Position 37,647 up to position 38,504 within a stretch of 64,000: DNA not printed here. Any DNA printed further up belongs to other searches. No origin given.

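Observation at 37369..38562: Low-GC islet bracketed by ~180-bp direct repeats, carrying an uncharacterised 185-aa gene, next to a patatin-like phospholipase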

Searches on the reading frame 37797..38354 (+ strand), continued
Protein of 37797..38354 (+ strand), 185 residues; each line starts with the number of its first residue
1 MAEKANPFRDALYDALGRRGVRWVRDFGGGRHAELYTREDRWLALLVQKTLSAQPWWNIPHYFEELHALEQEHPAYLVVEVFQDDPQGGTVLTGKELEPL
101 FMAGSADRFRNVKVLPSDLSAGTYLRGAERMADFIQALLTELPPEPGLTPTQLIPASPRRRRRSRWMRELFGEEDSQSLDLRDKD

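Call 52: search_solved_structures(query=A2, max_evalue=10, show_alignments=3)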
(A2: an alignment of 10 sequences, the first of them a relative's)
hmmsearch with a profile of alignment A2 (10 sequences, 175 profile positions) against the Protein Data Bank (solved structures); distinct sequences matched with E-value up to 10: 9.
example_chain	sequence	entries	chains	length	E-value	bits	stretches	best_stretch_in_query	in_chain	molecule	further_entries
7tzz_A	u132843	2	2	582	0.39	13.6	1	10-38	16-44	Acetolactate synthase, chloroplastic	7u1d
3e9y_A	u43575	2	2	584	0.39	13.6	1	10-38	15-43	Acetolactate synthase, chloroplastic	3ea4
6u9h_A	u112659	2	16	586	0.39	13.6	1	10-38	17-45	Acetolactate synthase, chloroplastic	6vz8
7u25_A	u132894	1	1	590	0.39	13.6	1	10-38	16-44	Acetolactate synthase, chloroplastic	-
7stq_A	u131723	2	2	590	0.39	13.6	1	10-38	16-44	Acetolactate synthase, chloroplastic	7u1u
8et5_A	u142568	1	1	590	0.39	13.6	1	10-38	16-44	Acetolactate synthase, chloroplastic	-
1ybh_A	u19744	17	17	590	0.39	13.6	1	10-38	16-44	Acetolactate synthase, chloroplast | Acetolactate synthase | Acetolactate synthase, chloroplastic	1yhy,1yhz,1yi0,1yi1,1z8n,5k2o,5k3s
6o0w_A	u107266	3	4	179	1.4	11.8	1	7-26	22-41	TIR-NB-LRR type resistance protein RUN1 | Disease resistance protein RUN1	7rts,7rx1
7s2z_A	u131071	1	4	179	1.5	11.7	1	7-26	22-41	Disease resistance protein RUN1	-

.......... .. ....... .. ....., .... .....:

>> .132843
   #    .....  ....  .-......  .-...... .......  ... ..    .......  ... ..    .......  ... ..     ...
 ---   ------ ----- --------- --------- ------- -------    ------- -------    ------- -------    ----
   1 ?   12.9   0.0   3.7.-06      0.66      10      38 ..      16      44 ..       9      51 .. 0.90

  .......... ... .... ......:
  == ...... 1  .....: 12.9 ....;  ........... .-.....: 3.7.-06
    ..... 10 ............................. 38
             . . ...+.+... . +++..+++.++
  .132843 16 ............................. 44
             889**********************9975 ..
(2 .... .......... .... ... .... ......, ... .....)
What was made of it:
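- Tried and rejected: A sequence search of the PDB with the family profile gave only noise (call 52).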

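Call 55: fold_search(model_id=the predicted structure, library=pdb)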
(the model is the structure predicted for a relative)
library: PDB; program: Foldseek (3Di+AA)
matches with E <= 10: 688; with E <= 0.001: 13
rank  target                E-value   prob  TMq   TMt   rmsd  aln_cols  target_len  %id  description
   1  2wcw_C                8.3e-05  1.00  0.42  0.57   4.8       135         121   14  1.6A resolution structure of Archaeoglobus fulgidus Hjc, a Holliday junction resolvase from an archaeal hyperthermophi (released 2009-03-24)
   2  2eo0_A                1.1e-04  1.00  0.45  0.58   4.5       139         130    7  Crystal Structure of Holliday Junction Resolvase ST1444 (released 2007-10-02)
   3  2wcw_B                1.1e-04  1.00  0.43  0.59   4.7       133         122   16  1.6A resolution structure of Archaeoglobus fulgidus Hjc, a Holliday junction resolvase from an archaeal hyperthermophi (released 2009-03-24)
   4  2wiz_A                1.2e-04  1.00  0.41  0.55   5.3       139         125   17  Crystal structures of Holliday junction resolvases from Archaeoglobus fulgidus bound to DNA substrate (released 2009-05-26)
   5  2wiw_B                1.3e-04  1.00  0.42  0.56   4.8       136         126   14  Crystal structures of Holliday junction resolvases from Archaeoglobus fulgidus bound to DNA substrate (released 2009-05-26)
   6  2wiw_A                1.6e-04  1.00  0.40  0.56   5.0       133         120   13  Crystal structures of Holliday junction resolvases from Archaeoglobus fulgidus bound to DNA substrate (released 2009-05-26)
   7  2eo0_B                1.7e-04  1.00  0.46  0.63   4.2       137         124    8  Crystal Structure of Holliday Junction Resolvase ST1444 (released 2007-10-02)
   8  2wcw_A                2.1e-04  1.00  0.40  0.54   5.3       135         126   18  1.6A resolution structure of Archaeoglobus fulgidus Hjc, a Holliday junction resolvase from an archaeal hyperthermophi (released 2009-03-24)
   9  2wcw_D                2.3e-04  1.00  0.43  0.59   4.6       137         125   16  1.6A resolution structure of Archaeoglobus fulgidus Hjc, a Holliday junction resolvase from an archaeal hyperthermophi (released 2009-03-24)
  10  2wj0_A                3.4e-04  1.00  0.43  0.59   4.3       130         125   14  Crystal structures of Holliday junction resolvases from Archaeoglobus fulgidus bound to DNA substrate (released 2009-05-26)
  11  2wcz_B                6.2e-04  1.00  0.39  0.57   4.8       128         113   14  1.6A resolution structure of Archaeoglobus fulgidus Hjc, a Holliday junction resolvase from an archaeal hyperthermophi (released 2009-03-24)
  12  2wiz_B                6.6e-04  1.00  0.44  0.61   4.5       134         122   13  Crystal structures of Holliday junction resolvases from Archaeoglobus fulgidus bound to DNA substrate (released 2009-05-26)
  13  9qcc_Q                6.6e-04  1.00  0.37  0.20   7.2       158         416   14  Activated XauSPARDA filament assembly with bound dsDNA substrate (released 2025-12-17)
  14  1ob8_B                1.3e-03  1.00  0.44  0.59   5.6       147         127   10  Holliday Junction Resolving Enzyme (released 2004-10-15)
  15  2wj0_B                1.3e-03  1.00  0.43  0.57   4.7       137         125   14  Crystal structures of Holliday junction resolvases from Archaeoglobus fulgidus bound to DNA substrate (released 2009-05-26)
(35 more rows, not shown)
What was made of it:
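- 37797..38354 (+): 185-aa gene ('X185'), an Hjc/RecU-like PD-(D/E)XK-fold protein from a new, very small family. The RBS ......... lies at 37782-37790. Foldseek: Hjc E 8e-5 (call 55).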

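Call 57: search_protein_families(library=pfam, proteins=[L017:3-989:+, L017:2156-2473:+, L017:2470-2847:+, L017:3021-3320:+, L019:977-1396:+, L011:3918-4949:-, L011:7879-8661:-, L013:3629-4486:-, L013:6300-7163:-, L013:2904-3536:+], max_evalue=0.01)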
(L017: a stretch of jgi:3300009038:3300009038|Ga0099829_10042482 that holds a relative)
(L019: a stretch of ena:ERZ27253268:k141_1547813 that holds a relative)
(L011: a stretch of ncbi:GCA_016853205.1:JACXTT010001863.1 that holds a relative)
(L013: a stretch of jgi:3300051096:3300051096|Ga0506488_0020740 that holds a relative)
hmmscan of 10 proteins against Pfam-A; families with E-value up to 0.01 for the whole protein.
L017:3-989:+ (328 aa): 5 families
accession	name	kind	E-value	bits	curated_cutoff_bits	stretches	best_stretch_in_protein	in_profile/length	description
PF00107.32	ADH_zinc_N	-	4.6e-26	91.7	31.8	1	155-286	3-128/129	Zinc-binding dehydrogenase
PF08240.17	ADH_N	-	7.2e-19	68.4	23.5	1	1-105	11-96/104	Alcohol dehydrogenase GroES-like domain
PF13602.12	ADH_zinc_N_2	-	4.7e-08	34.5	27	1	188-313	1-124/134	Zinc-binding dehydrogenase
PF00291.31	PALP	-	0.00052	19.9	35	1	137-211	48-124/295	Pyridoxal-phosphate dependent enzyme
PF12710.13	HAD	-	0.0029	18.5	27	1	155-230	89-161/189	haloacid dehalogenase-like hydrolase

L017:2156-2473:+ (105 aa): 1 family
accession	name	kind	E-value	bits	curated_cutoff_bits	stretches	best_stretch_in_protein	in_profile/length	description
PF06296.18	RelE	-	0.0019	18.8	27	1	44-99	42-96/120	RelE toxin of RelE / RelB toxin-antitoxin system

L017:2470-2847:+ (125 aa): 6 families
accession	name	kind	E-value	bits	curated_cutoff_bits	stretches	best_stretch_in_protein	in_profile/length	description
PF01381.28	HTH_3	-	4.6e-10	39.8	23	1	37-73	1-37/55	Helix-turn-helix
PF13560.12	HTH_31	-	2.3e-07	31.5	27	1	38-82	7-50/64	Helix-turn-helix domain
PF15731.11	MqsA_antitoxin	-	2.7e-06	28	30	1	33-92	70-129/131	Antitoxin component of bacterial toxin-antitoxin system, MqsA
PF12844.13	HTH_19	-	5.2e-05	23.5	30.2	1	37-84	4-49/64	Helix-turn-helix domain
PF20432.4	Xre-like-HTH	-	0.00037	21.2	25.8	1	37-71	15-48/63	Antitoxin Xre-like helix-turn-helix domain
PF13518.12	HTH_28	-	0.0097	16.4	25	0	45-71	12-38/52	Helix-turn-helix domain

L017:3021-3320:+ (100 aa): 0 families

L019:977-1396:+ (139 aa): 0 families

L011:3918-4949:- (343 aa): 0 families

L011:7879-8661:- (260 aa): 0 families

L013:3629-4486:- (285 aa): 0 families

L013:6300-7163:- (287 aa): 0 families

L013:2904-3536:+ (210 aa): 0 families

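Call 70: search_dna_similar(query=window:37797-38351:+, collection=plasmids, mode=protein, max_evalue=0.01)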
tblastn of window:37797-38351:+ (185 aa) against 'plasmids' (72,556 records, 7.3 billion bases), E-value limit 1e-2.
No match.

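Call 71: search_dna_similar(query=window:37797-38351:+, collection=phages, mode=protein, max_evalue=0.01)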
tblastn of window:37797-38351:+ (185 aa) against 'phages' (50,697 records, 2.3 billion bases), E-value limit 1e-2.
No match.
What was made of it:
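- Tried and rejected: tblastn against 72,556 plasmids and 50,697 phages gave no match (calls 70, 71).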

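Call 90: find_encoding_contigs(protein=P0010, flank=3000, max_places=3)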
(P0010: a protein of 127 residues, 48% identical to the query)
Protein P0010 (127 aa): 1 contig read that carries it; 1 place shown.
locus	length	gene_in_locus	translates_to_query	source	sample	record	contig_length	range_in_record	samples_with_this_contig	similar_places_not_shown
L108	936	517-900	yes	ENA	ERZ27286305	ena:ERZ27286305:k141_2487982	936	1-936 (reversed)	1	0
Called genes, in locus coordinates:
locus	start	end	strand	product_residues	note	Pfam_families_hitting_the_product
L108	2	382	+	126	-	?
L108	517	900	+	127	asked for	-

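Call 91: find_encoding_contigs(protein=P0132, flank=4000, max_places=3)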
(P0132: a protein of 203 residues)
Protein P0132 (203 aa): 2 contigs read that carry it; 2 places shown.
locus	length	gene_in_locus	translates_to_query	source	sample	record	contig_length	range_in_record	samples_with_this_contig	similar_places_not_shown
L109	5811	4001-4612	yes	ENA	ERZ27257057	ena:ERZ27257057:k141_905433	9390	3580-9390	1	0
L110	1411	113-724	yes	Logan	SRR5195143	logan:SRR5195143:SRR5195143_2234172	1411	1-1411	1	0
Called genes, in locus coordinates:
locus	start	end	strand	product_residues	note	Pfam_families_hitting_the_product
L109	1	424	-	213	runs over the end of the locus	-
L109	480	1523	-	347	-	PF01656:CbiA, PF13614:AAA_31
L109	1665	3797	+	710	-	PF07693:KAP_NTPase, PF13191:AAA_16, PF13401:AAA_22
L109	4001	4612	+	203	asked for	-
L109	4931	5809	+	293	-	?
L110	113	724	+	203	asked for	-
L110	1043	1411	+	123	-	?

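Call 99: find_related_loci(query=A2, collection=viral_contigs, flank=3000)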
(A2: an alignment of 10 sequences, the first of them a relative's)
Query A2 (185 aa) in viral_contigs; peptide patterns used: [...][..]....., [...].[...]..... (x = any residue, [..] = any of these).
45 stretches matched a pattern, but none encodes a relative of the query by tblastn (E <= 1e-3).
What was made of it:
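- Tried and rejected: IMG/VR holds no family member (call 99).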

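Call 101: find_homologous_proteins(query=L012:5490-6425:-, max_evalue=1e-30)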
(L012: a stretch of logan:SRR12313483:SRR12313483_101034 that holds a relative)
Query L012:5490-6425:- (311 aa): 120 proteins with E <= 1e-30 among 5733 candidates.
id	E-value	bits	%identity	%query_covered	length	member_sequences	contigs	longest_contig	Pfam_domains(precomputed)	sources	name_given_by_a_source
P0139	1.7e-117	410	100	58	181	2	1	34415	PF13365.13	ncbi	-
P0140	7.5e-85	303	52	86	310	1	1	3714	PF13365.13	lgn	-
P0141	3.9e-84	300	51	89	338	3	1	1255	PF13365.13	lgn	-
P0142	9.4e-83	296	55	80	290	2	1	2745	PF13365.13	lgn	-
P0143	8.1e-82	293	51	89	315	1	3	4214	PF13365.13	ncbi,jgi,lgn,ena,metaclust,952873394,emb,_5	jgi:hypothetical protein|metaclust:\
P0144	2.6e-80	288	49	90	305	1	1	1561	PF13365.13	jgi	-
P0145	3.0e-80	288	48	96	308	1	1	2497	PF13365.13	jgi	jgi:S1-C subfamily serine protease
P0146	6.4e-80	287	53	86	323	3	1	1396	PF13365.13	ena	-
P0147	9.5e-75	270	46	95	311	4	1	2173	PF13365.13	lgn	-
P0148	1.0e-73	266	46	95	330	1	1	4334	PF13365.13,PF00089.33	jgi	jgi:hypothetical protein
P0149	1.9e-72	262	43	95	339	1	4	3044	PF13365.13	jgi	-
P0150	4.7e-72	261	46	96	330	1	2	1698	PF13365.13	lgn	-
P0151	8.8e-72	260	45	95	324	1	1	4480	-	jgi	jgi:hypothetical protein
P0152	1.2e-71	259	46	91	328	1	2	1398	PF13365.13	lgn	-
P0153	2.2e-71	259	42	98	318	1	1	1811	PF13365.13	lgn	-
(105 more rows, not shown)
